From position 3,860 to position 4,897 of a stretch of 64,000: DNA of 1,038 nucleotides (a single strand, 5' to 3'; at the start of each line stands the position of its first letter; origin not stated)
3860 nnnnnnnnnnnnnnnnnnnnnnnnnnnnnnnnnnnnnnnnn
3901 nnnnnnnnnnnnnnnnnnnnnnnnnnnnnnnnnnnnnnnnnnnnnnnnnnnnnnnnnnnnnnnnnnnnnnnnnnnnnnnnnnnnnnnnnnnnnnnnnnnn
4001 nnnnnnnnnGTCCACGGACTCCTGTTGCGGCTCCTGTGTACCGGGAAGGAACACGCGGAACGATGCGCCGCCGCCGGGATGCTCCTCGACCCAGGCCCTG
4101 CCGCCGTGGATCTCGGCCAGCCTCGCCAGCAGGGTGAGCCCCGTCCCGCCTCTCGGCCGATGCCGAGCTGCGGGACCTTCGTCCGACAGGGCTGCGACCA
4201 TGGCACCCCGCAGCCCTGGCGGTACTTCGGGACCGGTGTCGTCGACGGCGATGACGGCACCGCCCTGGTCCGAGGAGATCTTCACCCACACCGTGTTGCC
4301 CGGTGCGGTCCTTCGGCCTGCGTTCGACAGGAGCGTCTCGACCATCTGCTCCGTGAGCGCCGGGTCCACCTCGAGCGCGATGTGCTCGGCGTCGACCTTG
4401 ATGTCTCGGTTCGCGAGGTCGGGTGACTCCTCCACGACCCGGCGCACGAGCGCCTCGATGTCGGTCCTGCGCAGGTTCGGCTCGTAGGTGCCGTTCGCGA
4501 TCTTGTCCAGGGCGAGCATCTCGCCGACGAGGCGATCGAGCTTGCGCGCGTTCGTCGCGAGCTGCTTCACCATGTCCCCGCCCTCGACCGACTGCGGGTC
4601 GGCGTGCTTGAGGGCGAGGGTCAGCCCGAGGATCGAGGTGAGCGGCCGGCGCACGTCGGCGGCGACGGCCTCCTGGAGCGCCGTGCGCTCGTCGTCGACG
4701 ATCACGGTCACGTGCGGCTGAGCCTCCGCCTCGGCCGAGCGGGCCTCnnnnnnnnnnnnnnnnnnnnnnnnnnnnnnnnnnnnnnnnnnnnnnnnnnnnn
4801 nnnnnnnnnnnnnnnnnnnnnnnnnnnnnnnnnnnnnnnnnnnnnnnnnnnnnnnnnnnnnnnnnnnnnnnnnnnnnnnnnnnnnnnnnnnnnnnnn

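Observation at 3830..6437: Sensor kinase apparently split into a membrane coiled-coil sensor and a soluble kinase-like protein with Ala at the phospho-acceptor His position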

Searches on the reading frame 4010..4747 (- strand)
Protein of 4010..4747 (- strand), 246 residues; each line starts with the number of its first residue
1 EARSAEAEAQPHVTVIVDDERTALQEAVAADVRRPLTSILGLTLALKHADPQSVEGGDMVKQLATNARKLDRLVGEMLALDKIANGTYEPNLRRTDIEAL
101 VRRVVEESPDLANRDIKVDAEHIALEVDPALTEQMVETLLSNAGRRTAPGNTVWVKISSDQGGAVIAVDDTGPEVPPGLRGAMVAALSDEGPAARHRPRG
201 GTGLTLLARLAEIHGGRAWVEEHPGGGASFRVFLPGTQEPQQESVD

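Call 25: search_protein_representatives(protein=window:4010-4747:-)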
Query: 246 residues. Proteins with E-value up to 0.001 (for the whole library): 345658; up to 1e-10: 28613; up to 1e-30: 566. The best 150 are listed.
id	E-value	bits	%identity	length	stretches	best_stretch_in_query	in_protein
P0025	2.2e-116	404.0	79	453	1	1-245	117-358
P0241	6.8e-95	333.7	67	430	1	7-241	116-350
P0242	4.7e-91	321.1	65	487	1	4-241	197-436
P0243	7.5e-89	313.9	68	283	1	15-235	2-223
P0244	3.2e-88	311.8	68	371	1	12-231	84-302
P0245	7.9e-88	310.5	63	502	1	1-239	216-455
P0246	7.5e-81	287.7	60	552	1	8-237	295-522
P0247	2.1e-78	279.7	62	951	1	11-237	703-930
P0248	3.9e-78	278.8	59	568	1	4-240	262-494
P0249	3.1e-77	275.9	61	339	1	10-238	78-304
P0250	9.6e-77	274.3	60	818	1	14-237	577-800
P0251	1.4e-74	267.2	58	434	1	13-236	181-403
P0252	3.6e-74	265.8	59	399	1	3-240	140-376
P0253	1.0e-72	261.1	59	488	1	7-239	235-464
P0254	5.1e-71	255.5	89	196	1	111-244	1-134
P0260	1.1e-55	205.4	45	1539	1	4-243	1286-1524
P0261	1.5e-55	204.9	46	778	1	4-238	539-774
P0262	1.0e-53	198.9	46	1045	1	5-244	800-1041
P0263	2.7e-53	197.5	46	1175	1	6-236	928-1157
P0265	9.0e-53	195.8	43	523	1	8-237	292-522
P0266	1.2e-52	195.4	42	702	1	17-242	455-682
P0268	5.5e-52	193.3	42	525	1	6-239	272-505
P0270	3.0e-51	190.8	43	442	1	15-237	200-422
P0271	3.4e-51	190.7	45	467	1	15-244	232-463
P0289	2.4e-49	184.6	43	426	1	6-239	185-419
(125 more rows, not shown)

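Call 32: find_related_loci(query=P0247, collection=genome_contigs, flank=8000)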
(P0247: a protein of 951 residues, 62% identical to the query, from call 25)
Query P0247 (951 aa) in genome_contigs; peptide patterns used: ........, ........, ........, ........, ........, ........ (x = any residue, [..] = any of these).
150 stretches matched a pattern; 1 encode a relative of the query (tblastn E <= 1e-3); 1 distinct loci.
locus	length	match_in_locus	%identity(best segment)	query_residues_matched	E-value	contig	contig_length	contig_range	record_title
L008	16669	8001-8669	29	712-923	3e-9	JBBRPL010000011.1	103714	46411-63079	MAG: Chthoniobacterales bacterium isolate La1_metabat2.436 LA1C_B2.436_k141_414028L_103714_cov_15.3156, whole genome sho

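Call 33: find_homologous_proteins(query=P0250)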
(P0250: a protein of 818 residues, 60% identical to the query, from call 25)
Query P0250 (818 aa): 44 proteins with E <= 0.001 among 8000 candidates.
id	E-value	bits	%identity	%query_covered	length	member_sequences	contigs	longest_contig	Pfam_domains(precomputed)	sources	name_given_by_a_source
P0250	0.0e+0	1696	100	100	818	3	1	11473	PF02518.32,PF00512.32,PF17203.11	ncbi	-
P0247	3.2e-233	795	50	69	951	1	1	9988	PF02518.32,PF00512.32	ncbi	-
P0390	3.3e-148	514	42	68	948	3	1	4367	PF02518.32,PF00261.26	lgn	-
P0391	5.7e-56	209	38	55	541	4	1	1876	-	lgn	-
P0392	5.1e-51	192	35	56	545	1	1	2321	-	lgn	-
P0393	5.0e-26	110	31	48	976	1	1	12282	-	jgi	jgi:signal transduction histidine kinase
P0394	2.3e-24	104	31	48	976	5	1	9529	-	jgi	jgi:hypothetical protein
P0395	4.1e-23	100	33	39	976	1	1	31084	-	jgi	jgi:hypothetical protein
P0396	1.2e-22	99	35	28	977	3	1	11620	-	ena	-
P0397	1.0e-18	86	34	27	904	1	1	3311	PF13185.13,PF02518.32,PF13492.13,PF00512.32,PF13493.12,PF02702.24,PF00582.33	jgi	jgi:two-component system sensor histidine kinase KdpD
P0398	5.6e-17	80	32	26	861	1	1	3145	PF13426.14,PF05227.20,PF08448.17,PF02518.32,PF00512.32,PF00989.32,PF00072.31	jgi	jgi:PAS domain S-box-containing protein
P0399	6.0e-15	73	32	27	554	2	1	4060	PF14417.13,PF02518.32,PF00512.32,PF00072.31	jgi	jgi:signal transduction histidine kinase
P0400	3.1e-12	64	30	26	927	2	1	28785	PF13596.13,PF08447.19,PF13426.14,PF13188.14,PF08448.17,PF02518.32,PF00512.32,PF13493.12,PF00989.32,PF00072.31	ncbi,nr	ncbi:MAG TPA: PAS domain S-box protein [Pyrinomonadaceae bacterium]|nr:PAS domain S-box protein [Pyr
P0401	3.8e-12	64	29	27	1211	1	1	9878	PF13426.14,PF13188.14,PF13185.13,PF01590.33,PF13581.13,PF08448.17,PF02518.32,PF13492.13,PF00512.32,PF00989.32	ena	-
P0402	8.3e-12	63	33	27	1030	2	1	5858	PF08447.19,PF13426.14,PF13188.14,PF13185.13,PF05227.20,PF01590.33,PF08448.17,PF02518.32,PF00512.32,PF00989.32,PF00072.31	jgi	jgi:PAS domain S-box-containing protein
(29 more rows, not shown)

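Call 34: find_encoding_contigs(protein=P0250, flank=8000, max_places=2)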
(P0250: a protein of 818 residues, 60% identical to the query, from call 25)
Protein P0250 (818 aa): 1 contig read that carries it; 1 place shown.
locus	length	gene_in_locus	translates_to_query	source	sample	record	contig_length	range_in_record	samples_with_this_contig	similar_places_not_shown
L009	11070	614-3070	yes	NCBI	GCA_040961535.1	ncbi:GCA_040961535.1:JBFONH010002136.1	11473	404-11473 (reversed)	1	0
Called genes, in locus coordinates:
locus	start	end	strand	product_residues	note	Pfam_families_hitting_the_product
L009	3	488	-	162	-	?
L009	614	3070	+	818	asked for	PF17203:sCache_3_2 (weak), PF00512:HisKA (weak), PF02518:HATPase_c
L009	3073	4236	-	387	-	PF02771:Acyl-CoA_dh_N, PF02770:Acyl-CoA_dh_M, PF00441:Acyl-CoA_dh_1, PF22924:ACOX_C_alpha1 (weak), PF08028:Acyl-CoA_dh_2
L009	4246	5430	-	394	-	PF00108:Thiolase_N, PF02803:Thiolase_C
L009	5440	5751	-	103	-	PF05168:HEPN (weak)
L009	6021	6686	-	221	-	PF00293:NUDIX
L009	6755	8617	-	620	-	PF05496:RuvB_N (faint), PF00004:AAA, PF01434:Peptidase_M41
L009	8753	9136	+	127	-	-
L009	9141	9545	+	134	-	PF00903:Glyoxalase, PF13468:Glyoxalase_3, PF13669:Glyoxalase_4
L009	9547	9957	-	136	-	PF01850:PIN (weak)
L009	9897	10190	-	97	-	-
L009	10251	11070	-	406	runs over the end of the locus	?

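Call 35: find_encoding_contigs(protein=P0247, flank=8000, max_places=2)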
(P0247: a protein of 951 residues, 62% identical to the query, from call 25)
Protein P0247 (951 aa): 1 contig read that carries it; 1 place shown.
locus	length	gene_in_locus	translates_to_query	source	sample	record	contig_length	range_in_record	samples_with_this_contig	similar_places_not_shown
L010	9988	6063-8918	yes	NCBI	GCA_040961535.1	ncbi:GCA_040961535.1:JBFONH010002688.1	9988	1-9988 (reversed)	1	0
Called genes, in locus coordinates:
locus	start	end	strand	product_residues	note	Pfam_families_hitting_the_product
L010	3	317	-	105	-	?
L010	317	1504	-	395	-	PF00149:Metallophos, PF12320:SbcD_C (weak)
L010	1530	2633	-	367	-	-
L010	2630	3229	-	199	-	PF13646:HEAT_2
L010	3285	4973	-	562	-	-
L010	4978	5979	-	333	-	-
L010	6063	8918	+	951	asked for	PF00512:HisKA (weak), PF02518:HATPase_c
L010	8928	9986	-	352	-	?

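Call 36: find_encoding_contigs(protein=P0395, flank=8000, max_places=2)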
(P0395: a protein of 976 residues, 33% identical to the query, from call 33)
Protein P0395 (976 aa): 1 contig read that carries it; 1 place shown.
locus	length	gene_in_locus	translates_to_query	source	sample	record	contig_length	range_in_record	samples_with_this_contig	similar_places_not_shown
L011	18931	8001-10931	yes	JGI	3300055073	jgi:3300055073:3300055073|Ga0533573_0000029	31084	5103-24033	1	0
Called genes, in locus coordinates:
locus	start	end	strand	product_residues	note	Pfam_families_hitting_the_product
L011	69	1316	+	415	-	PF13439:Glyco_transf_4, PF13579:Glyco_trans_4_4, PF00534:Glycos_transf_1, PF13692:Glyco_trans_1_4, PF13524:Glyco_trans_1_2 (faint)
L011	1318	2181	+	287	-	PF00990:GGDEF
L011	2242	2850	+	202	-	PF07638:Sigma70_ECF (weak), PF04542:Sigma70_r2, PF04545:Sigma70_r4, PF08281:Sigma70_r4_2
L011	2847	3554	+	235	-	PF10099:RskA_C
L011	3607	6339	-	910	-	PF00330:Aconitase, PF00694:Aconitase_C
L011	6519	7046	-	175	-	PF03061:4HBT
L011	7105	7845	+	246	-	-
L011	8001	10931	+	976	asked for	-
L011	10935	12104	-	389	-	PF00108:Thiolase_N, PF02803:Thiolase_C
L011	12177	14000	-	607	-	PF00004:AAA, PF01434:Peptidase_M41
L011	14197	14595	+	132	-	PF13560:HTH_31 (weak)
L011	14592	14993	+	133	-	PF00903:Glyoxalase, PF13468:Glyoxalase_3, PF13669:Glyoxalase_4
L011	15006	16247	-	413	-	PF08240:ADH_N, PF00107:ADH_zinc_N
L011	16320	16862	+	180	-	PF02622:DUF179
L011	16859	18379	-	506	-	PF12705:PDDEXK_1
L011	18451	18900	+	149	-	-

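Call 60: search_protein_families(library=pfam, proteins=[P0260, P0261, P0262, P0263, P0265, P0266, P0268, P0270, P0271, P0289], max_evalue=0.001)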
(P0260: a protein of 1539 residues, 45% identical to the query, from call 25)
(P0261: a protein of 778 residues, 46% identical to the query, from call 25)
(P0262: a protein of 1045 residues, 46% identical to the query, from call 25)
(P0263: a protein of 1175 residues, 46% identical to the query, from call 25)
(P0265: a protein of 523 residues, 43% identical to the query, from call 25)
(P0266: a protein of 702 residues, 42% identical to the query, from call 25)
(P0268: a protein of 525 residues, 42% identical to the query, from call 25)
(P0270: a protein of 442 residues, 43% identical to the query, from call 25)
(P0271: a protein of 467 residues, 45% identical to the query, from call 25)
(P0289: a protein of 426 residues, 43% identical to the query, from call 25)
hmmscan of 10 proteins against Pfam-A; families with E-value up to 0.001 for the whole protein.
P0260 (1539 aa): 15 families
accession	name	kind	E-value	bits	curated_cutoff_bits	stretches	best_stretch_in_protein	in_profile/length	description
PF08447.18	PAS_3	-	2.3e-171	557.1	25.6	8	1051-1138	2-89/89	PAS fold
PF00989.32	PAS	-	1.5e-69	231.6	22.6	7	1156-1271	1-113/113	PAS fold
PF13426.13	PAS_9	-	4.5e-58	194.3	27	4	1050-1143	13-103/103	PAS domain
PF08448.16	PAS_4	-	1.1e-34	119.4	23.1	1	1162-1275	1-109/110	PAS fold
PF13188.13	PAS_8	-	1.5e-27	94.9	21.8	0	1156-1214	1-55/65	PAS domain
PF02518.31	HATPase_c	-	9e-27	94.2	26.4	1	1409-1517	2-109/111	Histidine kinase-, DNA gyrase B-, and HSP90-like ATPase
PF14598.12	PAS_11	-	2.8e-19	69.5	25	0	1204-1254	36-86/109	PAS domain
PF00512.31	HisKA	-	9.1e-14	51.7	26.9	1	1301-1366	1-65/66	His Kinase A (phospho-acceptor) domain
PF01590.32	GAF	-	1.6e-13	51.8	22.4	1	607-749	4-133/133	GAF domain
PF24000.1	DUF7316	-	1.6e-06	29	27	0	1102-1121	10-29/78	Family of unknown function (DUF7316)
PF13185.12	GAF_2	-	2.4e-06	28.3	28.6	1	605-749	4-135/136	GAF domain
PF15459.11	RRP14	-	8.2e-06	26.8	22.4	0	1021-1043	2-24/62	60S ribosome biogenesis protein Rrp14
PF18212.7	ZNRF_3_ecto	-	1.2e-05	25.7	26.2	0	1127-1162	43-78/105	ZNRF-3 Ectodomain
PF20613.4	HipA_2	-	0.00018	21.3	27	0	179-240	171-229/240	HipA-like kinase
PF21274.3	Rng_hyd_C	-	0.00081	20.1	27.5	0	837-857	71-91/107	Aromatic-ring hydroxylase, C-terminal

P0261 (778 aa): 8 families
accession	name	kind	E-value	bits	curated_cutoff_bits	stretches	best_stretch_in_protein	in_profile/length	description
PF08447.18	PAS_3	-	4.4e-72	238.9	25.6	4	305-392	2-89/89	PAS fold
PF00989.32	PAS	-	1.7e-33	115.5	22.6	1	412-524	3-113/113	PAS fold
PF13426.13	PAS_9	-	3e-33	114.6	27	2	421-526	2-103/103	PAS domain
PF02518.31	HATPase_c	-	1.3e-24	87.2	26.4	1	664-772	2-109/111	Histidine kinase-, DNA gyrase B-, and HSP90-like ATPase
PF08448.16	PAS_4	-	2.8e-16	60.2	23.1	1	417-529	2-110/110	PAS fold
PF00512.31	HisKA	-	1.3e-15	57.6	26.9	1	554-619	1-63/66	His Kinase A (phospho-acceptor) domain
PF13188.13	PAS_8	-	1.1e-10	41.5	21.8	1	410-461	1-52/65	PAS domain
PF14598.12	PAS_11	-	1.3e-06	28.7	25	0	172-249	12-88/109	PAS domain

P0262 (1045 aa): 9 families
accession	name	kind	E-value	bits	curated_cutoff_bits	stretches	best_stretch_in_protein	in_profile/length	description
PF08447.18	PAS_3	-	9.3e-112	366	25.6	5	565-650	3-88/89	PAS fold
PF00989.32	PAS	-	1.1e-33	116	22.6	3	670-784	2-113/113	PAS fold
PF13426.13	PAS_9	-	1.4e-28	99.6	27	1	695-786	15-103/103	PAS domain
PF02518.31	HATPase_c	-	1.1e-26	93.9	26.4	1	924-1032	2-109/111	Histidine kinase-, DNA gyrase B-, and HSP90-like ATPase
PF08448.16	PAS_4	-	2.8e-23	82.7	23.1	3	694-788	18-109/110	PAS fold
PF14598.12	PAS_11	-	1.1e-20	74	25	1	176-239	20-81/109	PAS domain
PF00512.31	HisKA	-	3.6e-13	49.8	26.9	1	814-880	1-64/66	His Kinase A (phospho-acceptor) domain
PF13188.13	PAS_8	-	1e-11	44.7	21.8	0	276-323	2-43/65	PAS domain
PF15459.11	RRP14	-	3.4e-05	24.8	22.4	0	405-426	3-24/62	60S ribosome biogenesis protein Rrp14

P0263 (1175 aa): 11 families
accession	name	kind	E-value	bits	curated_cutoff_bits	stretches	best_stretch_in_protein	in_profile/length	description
PF08447.18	PAS_3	-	2.1e-111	364.9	25.6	5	823-908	2-89/89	PAS fold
PF00989.32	PAS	-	6.2e-36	123.3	22.6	3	798-908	1-110/113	PAS fold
PF13426.13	PAS_9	-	9.4e-30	103.4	27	1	821-913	12-103/103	PAS domain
PF02518.31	HATPase_c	-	1.8e-26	93.2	26.4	1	1050-1156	3-108/111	Histidine kinase-, DNA gyrase B-, and HSP90-like ATPase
PF08448.16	PAS_4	-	4.6e-20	72.3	23.1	1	817-915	12-109/110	PAS fold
PF13188.13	PAS_8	-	1.3e-15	57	21.8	0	486-545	1-56/65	PAS domain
PF00512.31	HisKA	-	2.1e-14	53.7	26.9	1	941-1006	1-65/66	His Kinase A (phospho-acceptor) domain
PF14598.12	PAS_11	-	8.3e-12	45.5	25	0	257-317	21-80/109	PAS domain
PF01590.32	GAF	-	1.3e-07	32.6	22.4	1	631-777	1-133/133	GAF domain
PF13581.12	HATPase_c_2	-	3e-06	27.7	27.4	1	1051-1134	30-111/127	Histidine kinase-like ATPase domain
PF18212.7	ZNRF_3_ecto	-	1.2e-05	25.7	26.2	0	201-226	50-75/105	ZNRF-3 Ectodomain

P0265 (523 aa): 7 families
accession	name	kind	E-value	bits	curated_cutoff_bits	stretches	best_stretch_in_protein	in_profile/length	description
PF08447.18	PAS_3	-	1.4e-36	125.1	25.6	2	184-270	3-89/89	PAS fold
PF02518.31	HATPase_c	-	1.6e-27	96.6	26.4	1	413-520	2-108/111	Histidine kinase-, DNA gyrase B-, and HSP90-like ATPase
PF13426.13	PAS_9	-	1.2e-22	80.6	27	1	41-145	1-103/103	PAS domain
PF00989.32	PAS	-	7.2e-17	61.9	22.6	1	33-143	3-113/113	PAS fold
PF08448.16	PAS_4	-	4.9e-14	52.9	23.1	1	38-148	2-110/110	PAS fold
PF00512.31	HisKA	-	2.5e-13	50.3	26.9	1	303-370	1-65/66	His Kinase A (phospho-acceptor) domain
PF13188.13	PAS_8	-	1.1e-12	47.8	21.8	1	32-86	2-56/65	PAS domain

P0266 (702 aa): 9 families
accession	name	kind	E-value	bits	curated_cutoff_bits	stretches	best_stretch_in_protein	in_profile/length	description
PF02518.31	HATPase_c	-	1.3e-28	100.1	26.4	1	568-677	2-110/111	Histidine kinase-, DNA gyrase B-, and HSP90-like ATPase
PF08447.18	PAS_3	-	5.5e-19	68.7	25.6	1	338-425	2-89/89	PAS fold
PF00512.31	HisKA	-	9.1e-15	54.9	26.9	1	458-525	1-65/66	His Kinase A (phospho-acceptor) domain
PF00989.32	PAS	-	8.1e-11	42.4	22.6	1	314-428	2-113/113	PAS fold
PF13188.13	PAS_8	-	2.6e-10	40.3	21.8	0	20-68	5-53/65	PAS domain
PF08448.16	PAS_4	-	2.7e-10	40.9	23.1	1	35-127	13-109/110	PAS fold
PF13426.13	PAS_9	-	3.3e-10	40.6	27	1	336-430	12-103/103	PAS domain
PF01590.32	GAF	-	4.7e-09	37.3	22.4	1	161-297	8-131/133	GAF domain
PF13581.12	HATPase_c_2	-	0.00083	19.8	27.4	0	568-652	28-110/127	Histidine kinase-like ATPase domain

P0268 (525 aa): 8 families
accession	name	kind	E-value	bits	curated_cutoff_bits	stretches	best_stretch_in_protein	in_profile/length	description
PF08447.18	PAS_3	-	1.5e-48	163.4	25.6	2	165-253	1-89/89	PAS fold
PF02518.31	HATPase_c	-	2.2e-27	96.1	26.4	1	394-502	2-109/111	Histidine kinase-, DNA gyrase B-, and HSP90-like ATPase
PF13426.13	PAS_9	-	1.7e-21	76.9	27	2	159-258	7-103/103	PAS domain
PF00989.32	PAS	-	3.3e-21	75.9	22.6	2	141-254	2-111/113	PAS fold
PF08448.16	PAS_4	-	3.5e-15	56.6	23.1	1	158-261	10-110/110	PAS fold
PF00512.31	HisKA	-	3.9e-15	56.1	26.9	1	286-351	2-65/66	His Kinase A (phospho-acceptor) domain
PF13188.13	PAS_8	-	6.7e-09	35.8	21.8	0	11-70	1-56/65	PAS domain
PF13581.12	HATPase_c_2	-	0.00032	21.2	27.4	1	384-478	18-110/127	Histidine kinase-like ATPase domain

P0270 (442 aa): 8 families
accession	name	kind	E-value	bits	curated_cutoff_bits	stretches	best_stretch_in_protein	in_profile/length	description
PF02518.31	HATPase_c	-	1.9e-30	106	26.4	1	313-422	2-110/111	Histidine kinase-, DNA gyrase B-, and HSP90-like ATPase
PF08447.18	PAS_3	-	2.2e-19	69.9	25.6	1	84-170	2-88/89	PAS fold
PF00512.31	HisKA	-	2.1e-12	47.4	26.9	1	204-270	1-65/66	His Kinase A (phospho-acceptor) domain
PF00989.32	PAS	-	2.2e-10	41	22.6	1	59-174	1-113/113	PAS fold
PF08448.16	PAS_4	-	4.9e-10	40.1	23.1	1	66-178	2-109/110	PAS fold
PF13426.13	PAS_9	-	5.4e-08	33.5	27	1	78-176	8-103/103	PAS domain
PF01590.32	GAF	-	2.1e-05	25.5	22.4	1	1-45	91-133/133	GAF domain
PF13188.13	PAS_8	-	6.1e-05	23.2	21.8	1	59-106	1-45/65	PAS domain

P0271 (467 aa): 5 families
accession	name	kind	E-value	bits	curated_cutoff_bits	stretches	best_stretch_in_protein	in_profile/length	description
PF02518.31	HATPase_c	-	4.2e-28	98.4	26.4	1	347-454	2-108/111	Histidine kinase-, DNA gyrase B-, and HSP90-like ATPase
PF13492.12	GAF_3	-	1.4e-12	48.6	27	2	4-47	86-129/129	GAF domain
PF00512.31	HisKA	-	2.1e-11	44.1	26.9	1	238-303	2-64/66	His Kinase A (phospho-acceptor) domain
PF13185.12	GAF_2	-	1.4e-10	41.9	28.6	1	2-46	92-136/136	GAF domain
PF01590.32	GAF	-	3.6e-09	37.7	22.4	1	1-45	90-133/133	GAF domain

P0289 (426 aa): 7 families
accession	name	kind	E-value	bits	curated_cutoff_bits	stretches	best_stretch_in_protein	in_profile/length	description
PF02518.31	HATPase_c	-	2.1e-27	96.2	26.4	1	308-416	2-109/111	Histidine kinase-, DNA gyrase B-, and HSP90-like ATPase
PF08447.18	PAS_3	-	1.3e-17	64.2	25.6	1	83-163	5-87/89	PAS fold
PF00512.31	HisKA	-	1.6e-14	54.1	26.9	1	198-264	1-64/66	His Kinase A (phospho-acceptor) domain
PF13426.13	PAS_9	-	1e-10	42.2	27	1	78-170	12-103/103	PAS domain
PF00989.32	PAS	-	1.4e-07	32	22.6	1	58-163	2-108/113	PAS fold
PF08448.16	PAS_4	-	1.7e-05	25.4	23.1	1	77-172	15-109/110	PAS fold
PF13581.12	HATPase_c_2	-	4.3e-05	24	27.4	1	308-392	28-110/127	Histidine kinase-like ATPase domain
